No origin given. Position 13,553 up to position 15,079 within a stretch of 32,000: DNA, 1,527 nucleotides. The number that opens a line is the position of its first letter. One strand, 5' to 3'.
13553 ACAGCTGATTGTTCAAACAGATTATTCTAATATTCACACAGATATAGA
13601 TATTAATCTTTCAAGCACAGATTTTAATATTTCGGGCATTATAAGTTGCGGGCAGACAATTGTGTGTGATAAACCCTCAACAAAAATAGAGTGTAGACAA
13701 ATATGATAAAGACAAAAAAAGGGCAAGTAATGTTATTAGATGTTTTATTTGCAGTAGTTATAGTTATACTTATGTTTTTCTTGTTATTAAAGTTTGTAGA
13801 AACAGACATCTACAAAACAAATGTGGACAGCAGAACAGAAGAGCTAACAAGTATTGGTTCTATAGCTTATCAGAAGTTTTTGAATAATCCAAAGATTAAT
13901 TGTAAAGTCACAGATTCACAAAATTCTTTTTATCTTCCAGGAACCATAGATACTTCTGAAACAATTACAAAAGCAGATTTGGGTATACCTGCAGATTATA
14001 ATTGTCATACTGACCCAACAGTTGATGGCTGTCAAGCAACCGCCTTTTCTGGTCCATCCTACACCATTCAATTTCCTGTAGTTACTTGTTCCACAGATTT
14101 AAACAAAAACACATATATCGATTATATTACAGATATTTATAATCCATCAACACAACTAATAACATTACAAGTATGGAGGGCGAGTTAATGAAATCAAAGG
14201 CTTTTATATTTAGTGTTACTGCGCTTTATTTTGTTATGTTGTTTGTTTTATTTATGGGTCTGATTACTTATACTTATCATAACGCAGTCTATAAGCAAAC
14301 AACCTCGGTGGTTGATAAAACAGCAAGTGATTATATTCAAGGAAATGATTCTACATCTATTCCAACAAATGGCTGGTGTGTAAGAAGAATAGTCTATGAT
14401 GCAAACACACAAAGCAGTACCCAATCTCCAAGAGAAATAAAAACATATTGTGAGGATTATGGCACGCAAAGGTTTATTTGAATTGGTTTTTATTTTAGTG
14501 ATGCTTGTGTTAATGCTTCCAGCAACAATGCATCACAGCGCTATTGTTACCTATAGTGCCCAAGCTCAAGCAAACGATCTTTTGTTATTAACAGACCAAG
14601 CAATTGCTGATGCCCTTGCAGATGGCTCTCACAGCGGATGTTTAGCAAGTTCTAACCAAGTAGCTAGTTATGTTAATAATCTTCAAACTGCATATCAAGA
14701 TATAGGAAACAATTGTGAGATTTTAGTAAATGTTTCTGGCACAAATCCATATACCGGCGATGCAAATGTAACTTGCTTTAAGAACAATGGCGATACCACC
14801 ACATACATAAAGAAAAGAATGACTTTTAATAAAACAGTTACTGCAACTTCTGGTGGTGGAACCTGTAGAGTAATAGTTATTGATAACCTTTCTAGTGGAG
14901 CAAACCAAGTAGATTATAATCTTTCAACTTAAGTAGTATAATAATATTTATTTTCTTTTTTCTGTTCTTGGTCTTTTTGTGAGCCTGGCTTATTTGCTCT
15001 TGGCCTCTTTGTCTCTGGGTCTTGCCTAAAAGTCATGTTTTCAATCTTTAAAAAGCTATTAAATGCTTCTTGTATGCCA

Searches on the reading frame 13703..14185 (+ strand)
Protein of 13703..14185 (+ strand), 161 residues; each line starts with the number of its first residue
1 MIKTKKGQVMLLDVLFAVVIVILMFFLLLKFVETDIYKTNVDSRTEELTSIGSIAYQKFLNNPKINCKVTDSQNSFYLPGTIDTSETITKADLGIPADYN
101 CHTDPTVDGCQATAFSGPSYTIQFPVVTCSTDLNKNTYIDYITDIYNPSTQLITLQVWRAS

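Call 7: search_protein_families(library=ncbifam, proteins=[window:13703-14185:+], max_evalue=1)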
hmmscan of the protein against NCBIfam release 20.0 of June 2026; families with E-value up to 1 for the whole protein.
window:13703-14185:+ (161 aa): 1 family
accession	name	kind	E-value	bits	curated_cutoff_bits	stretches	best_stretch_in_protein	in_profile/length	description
NF045939.1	MHJ_0274_fam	hypoth_equivalog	0.064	13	80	1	13-60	4-51/165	MHJ_0274 family protein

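Call 8: search_protein_families(library=pfam, proteins=[window:13703-14185:+], max_evalue=1)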
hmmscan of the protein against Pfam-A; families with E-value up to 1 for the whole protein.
window:13703-14185:+ (161 aa): 2 families
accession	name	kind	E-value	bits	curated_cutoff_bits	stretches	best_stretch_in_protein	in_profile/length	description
PF23344.1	ZP-N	-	0.025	15.3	24.7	1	107-149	30-77/101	ZP-N domain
PF06143.16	Baculo_11_kDa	-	0.15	12.1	28.4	1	16-47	43-74/84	Baculovirus 11 kDa family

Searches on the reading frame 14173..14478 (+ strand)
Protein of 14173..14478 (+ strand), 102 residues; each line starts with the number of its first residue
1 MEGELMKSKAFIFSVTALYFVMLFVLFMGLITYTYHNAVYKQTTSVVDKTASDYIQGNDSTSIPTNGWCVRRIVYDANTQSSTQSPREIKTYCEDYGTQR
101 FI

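Call 7: search_protein_families(library=ncbifam, proteins=[window:14173-14478:+], max_evalue=1)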
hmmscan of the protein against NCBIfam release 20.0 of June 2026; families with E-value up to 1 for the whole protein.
window:14173-14478:+ (102 aa): 1 family
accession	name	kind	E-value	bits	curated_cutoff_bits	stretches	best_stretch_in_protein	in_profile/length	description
NF050086.1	pipecolate_AmaA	exception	0.11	11.1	600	1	15-66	340-391/425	L-pipecolate oxidase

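Call 8: search_protein_families(library=pfam, proteins=[window:14173-14478:+], max_evalue=1)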
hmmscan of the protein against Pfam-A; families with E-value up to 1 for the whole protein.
window:14173-14478:+ (102 aa): 3 families
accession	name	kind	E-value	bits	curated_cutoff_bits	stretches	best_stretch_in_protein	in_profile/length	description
PF12911.12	OppC_N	-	0.05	13.9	23.9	1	5-37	10-43/53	N-terminal TM domain of oligopeptide transport permease C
PF00487.30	FA_desaturase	-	0.078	13.2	29.7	1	18-80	165-217/253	Fatty acid desaturase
PF23928.1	DUF7266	-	0.14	12.3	27.6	1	9-60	12-63/145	Family of unknown function (DUF7266)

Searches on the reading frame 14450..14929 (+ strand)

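Call 7: search_protein_families(library=ncbifam, proteins=[window:14450-14929:+], max_evalue=1)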
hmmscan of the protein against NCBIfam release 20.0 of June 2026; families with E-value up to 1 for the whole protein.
window:14450-14929:+ (160 aa): 3 families
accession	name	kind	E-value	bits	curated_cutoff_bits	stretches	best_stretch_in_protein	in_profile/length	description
NF003950.0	PRK05450.1-3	subfamily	0.089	12.1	234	1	37-106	39-109/248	3-deoxy-manno-octulosonate cytidylyltransferase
NF003952.0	PRK05450.1-5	subfamily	0.17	11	193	1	33-114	35-116/250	3-deoxy-manno-octulosonate cytidylyltransferase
TIGR03816.1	tadE_like_DECH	hypoth_equivalog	0.37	11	50.95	1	12-70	10-65/109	Rv3654c family TadE-like protein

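Call 8: search_protein_families(library=pfam, proteins=[window:14450-14929:+], max_evalue=1)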
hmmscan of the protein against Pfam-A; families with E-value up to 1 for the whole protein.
window:14450-14929:+ (160 aa): 1 family
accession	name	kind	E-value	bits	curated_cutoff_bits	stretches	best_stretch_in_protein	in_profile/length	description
PF06206.17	CpeT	-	0.19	12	21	1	84-130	105-153/181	CpeT/CpcT family (DUF1001)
